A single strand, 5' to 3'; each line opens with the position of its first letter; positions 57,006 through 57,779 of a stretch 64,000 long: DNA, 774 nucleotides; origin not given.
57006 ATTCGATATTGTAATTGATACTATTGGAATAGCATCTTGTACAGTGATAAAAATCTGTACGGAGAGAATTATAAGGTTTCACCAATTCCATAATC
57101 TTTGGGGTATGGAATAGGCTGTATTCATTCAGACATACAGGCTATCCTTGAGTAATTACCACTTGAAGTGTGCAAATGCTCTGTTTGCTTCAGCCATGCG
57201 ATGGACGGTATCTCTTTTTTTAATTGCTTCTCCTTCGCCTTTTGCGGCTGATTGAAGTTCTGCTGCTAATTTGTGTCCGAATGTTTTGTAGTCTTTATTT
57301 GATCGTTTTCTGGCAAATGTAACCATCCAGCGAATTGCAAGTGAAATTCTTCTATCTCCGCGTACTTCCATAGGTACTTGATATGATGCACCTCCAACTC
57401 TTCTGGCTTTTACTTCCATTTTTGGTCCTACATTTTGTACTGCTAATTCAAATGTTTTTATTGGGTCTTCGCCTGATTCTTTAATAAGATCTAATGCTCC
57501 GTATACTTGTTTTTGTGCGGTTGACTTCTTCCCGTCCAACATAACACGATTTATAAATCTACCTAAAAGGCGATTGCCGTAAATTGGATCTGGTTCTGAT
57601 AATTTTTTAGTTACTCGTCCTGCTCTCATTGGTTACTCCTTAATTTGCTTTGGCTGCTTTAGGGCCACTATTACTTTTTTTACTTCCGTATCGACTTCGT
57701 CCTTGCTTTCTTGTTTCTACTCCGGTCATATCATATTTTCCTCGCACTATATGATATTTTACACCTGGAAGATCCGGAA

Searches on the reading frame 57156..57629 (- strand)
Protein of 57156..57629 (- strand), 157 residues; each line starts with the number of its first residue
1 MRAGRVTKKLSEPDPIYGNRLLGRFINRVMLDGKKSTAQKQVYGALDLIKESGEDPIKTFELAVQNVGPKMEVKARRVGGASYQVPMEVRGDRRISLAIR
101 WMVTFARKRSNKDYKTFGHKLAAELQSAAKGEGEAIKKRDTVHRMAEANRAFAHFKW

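Call 3: search_protein_families(library=pfam, proteins=[window:57156-57629:-], max_evalue=0.01)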
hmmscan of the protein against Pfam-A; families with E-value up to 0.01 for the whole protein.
window:57156-57629:- (157 aa): 1 family
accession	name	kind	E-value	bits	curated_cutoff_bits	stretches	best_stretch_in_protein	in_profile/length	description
PF00177.27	Ribosomal_S7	-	5.2e-56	188.8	24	1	2-150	2-148/148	Ribosomal protein S7p/S5e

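Call 9: find_encoding_contigs(protein=window:57156-57629:-, flank=10000, max_places=10)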
Protein window:57156-57629:- (157 aa): 23 contigs read that carry it; 10 places shown.
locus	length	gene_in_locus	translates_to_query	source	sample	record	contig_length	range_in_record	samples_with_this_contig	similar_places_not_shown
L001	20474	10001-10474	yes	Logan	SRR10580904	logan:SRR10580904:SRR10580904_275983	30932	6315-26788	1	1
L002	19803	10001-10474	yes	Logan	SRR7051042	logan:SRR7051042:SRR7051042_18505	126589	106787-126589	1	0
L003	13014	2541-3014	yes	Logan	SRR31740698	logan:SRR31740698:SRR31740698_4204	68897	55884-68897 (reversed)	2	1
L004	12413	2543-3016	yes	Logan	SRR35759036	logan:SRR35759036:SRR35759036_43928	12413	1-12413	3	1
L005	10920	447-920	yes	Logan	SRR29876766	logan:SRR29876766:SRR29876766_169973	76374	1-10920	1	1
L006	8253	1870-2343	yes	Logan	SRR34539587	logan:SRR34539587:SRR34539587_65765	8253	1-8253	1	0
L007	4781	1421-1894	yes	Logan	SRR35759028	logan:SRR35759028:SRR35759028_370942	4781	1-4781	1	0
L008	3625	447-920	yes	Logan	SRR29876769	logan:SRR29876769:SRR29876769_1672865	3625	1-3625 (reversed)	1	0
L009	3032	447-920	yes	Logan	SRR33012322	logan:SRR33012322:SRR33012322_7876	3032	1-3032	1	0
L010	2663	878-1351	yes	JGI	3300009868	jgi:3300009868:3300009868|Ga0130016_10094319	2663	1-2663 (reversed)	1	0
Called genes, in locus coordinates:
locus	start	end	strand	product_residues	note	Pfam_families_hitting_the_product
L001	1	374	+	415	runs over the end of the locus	PF02885:Glycos_trans_3N, PF00591:Glycos_transf_3, PF07831:PYNP_C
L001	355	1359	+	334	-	PF02618:YceG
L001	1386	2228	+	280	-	PF12705:PDDEXK_1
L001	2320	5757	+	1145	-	PF04563:RNA_pol_Rpb2_1, PF04561:RNA_pol_Rpb2_2, PF04565:RNA_pol_Rpb2_3, PF10385:RNA_pol_Rpb2_45, PF00562:RNA_pol_Rpb2_6, PF04560:RNA_pol_Rpb2_7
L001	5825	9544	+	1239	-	PF04997:RNA_pol_Rpb1_1, PF00623:RNA_pol_Rpb1_2, PF04983:RNA_pol_Rpb1_3, PF04998:RNA_pol_Rpb1_5, PF21668:RPOC_hybrid (weak)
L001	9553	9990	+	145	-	PF00164:Ribosom_S12_S23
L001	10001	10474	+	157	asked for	PF00177:Ribosomal_S7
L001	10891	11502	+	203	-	PF00730:HhH-GPD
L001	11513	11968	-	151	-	PF00258:Flavodoxin_1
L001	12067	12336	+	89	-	PF13239:2TM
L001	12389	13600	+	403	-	PF09903:DUF2130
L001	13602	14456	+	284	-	PF01261:AP_endonuc_2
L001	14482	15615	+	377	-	PF04519:Bactofilin, PF26514:DUF8173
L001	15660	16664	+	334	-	PF02674:Colicin_V, PF00188:CAP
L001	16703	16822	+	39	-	-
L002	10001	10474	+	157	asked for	PF00177:Ribosomal_S7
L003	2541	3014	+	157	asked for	PF00177:Ribosomal_S7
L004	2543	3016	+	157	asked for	PF00177:Ribosomal_S7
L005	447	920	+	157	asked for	PF00177:Ribosomal_S7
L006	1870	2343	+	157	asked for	PF00177:Ribosomal_S7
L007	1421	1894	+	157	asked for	PF00177:Ribosomal_S7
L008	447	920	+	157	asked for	PF00177:Ribosomal_S7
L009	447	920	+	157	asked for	PF00177:Ribosomal_S7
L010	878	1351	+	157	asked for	PF00177:Ribosomal_S7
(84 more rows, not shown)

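Call 10: find_related_loci(query=window:57156-57629:-, collection=genome_contigs, flank=10000)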
Query window:57156-57629:- (157 aa) in genome_contigs; peptide patterns used: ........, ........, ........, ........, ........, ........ (x = any residue, [..] = any of these).
221 stretches matched a pattern; 105 encode a relative of the query (tblastn E <= 1e-3); the best 80 are kept; 80 distinct loci.
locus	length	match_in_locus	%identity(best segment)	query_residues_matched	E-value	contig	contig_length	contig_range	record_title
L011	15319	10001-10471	85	1-157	3e-90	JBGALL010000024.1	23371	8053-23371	MAG: Candidatus Woesebacteria bacterium isolate MAG_MBR_H10.109 MBRH10-109_opera_contig_7493, whole genome shotgun seque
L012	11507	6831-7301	78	1-157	8e-83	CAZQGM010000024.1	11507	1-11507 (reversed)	MAG TPA_asm: uncultured Gammaproteobacteria bacterium isolate SRP107338_co1_310 genome assembly, contig: NODE_6530_lengt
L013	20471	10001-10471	76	1-157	4e-81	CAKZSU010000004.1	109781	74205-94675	MAG: uncultured Patescibacteria group bacterium isolate N1_Bin_METABAT__44_1 genome assembly, contig: c_000003140562, wh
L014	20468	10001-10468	76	2-157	2e-79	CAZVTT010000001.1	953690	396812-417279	MAG TPA_asm: uncultured Gammaproteobacteria bacterium isolate SRP292972_co1_32 genome assembly, contig: NODE_3_length_95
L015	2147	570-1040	73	1-157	2e-81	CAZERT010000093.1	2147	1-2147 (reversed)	MAG TPA_asm: uncultured Gammaproteobacteria bacterium isolate binchicken_co22_129 genome assembly, contig: NODE_48053_le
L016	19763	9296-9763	75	2-157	1e-78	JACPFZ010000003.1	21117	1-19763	MAG: Candidatus Gottesmanbacteria bacterium isolate NC_groundwater_374_Ag_B-0.1um_46_9 GD18-4_B1_scaffold_99824, whole g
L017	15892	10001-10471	73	1-157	2e-77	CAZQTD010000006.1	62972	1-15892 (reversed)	MAG TPA_asm: uncultured Gammaproteobacteria bacterium isolate binchicken_co58_20 genome assembly, contig: NODE_356_lengt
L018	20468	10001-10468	72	2-157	7e-77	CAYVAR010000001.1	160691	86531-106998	MAG TPA_asm: uncultured Gammaproteobacteria bacterium isolate binchicken_co110_1166 genome assembly, contig: NODE_238_le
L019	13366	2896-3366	73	1-157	2e-76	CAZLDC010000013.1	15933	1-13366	MAG TPA_asm: uncultured Gammaproteobacteria bacterium isolate SRP178908_co2_11 genome assembly, contig: NODE_1697_length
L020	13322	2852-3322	71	1-157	6e-76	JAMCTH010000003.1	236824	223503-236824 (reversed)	MAG: Patescibacteria group bacterium isolate FK_Sedi_A_Bin.175 NODE_28_length_236824_cov_6.16695, whole genome shotgun s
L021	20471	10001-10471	71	1-157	4e-75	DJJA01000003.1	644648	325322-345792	MAG TPA_asm: Candidatus Gottesmanbacteria bacterium UBA6580 UBA6580_contig_80, whole genome shotgun sequence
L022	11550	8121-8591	71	1-157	1e-74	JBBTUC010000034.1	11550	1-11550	MAG: Patescibacteria group bacterium isolate H43-bin113_1 H43_bin113_1_000000000034, whole genome shotgun sequence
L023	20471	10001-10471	71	1-157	5e-75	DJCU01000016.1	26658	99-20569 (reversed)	MAG TPA_asm: Candidatus Gottesmanbacteria bacterium UBA5942 UBA5942_contig_490, whole genome shotgun sequence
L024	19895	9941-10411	70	1-157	5e-75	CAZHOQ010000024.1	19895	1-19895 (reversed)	MAG TPA_asm: uncultured Gammaproteobacteria bacterium isolate SRP093185_co1_203 genome assembly, contig: NODE_1673_lengt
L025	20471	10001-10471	70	1-157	2e-74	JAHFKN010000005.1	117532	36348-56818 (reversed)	MAG: Candidatus Gottesmanbacteria bacterium isolate nzgw410 NODE_125_length_117533_cov_18.764751, whole genome shotgun s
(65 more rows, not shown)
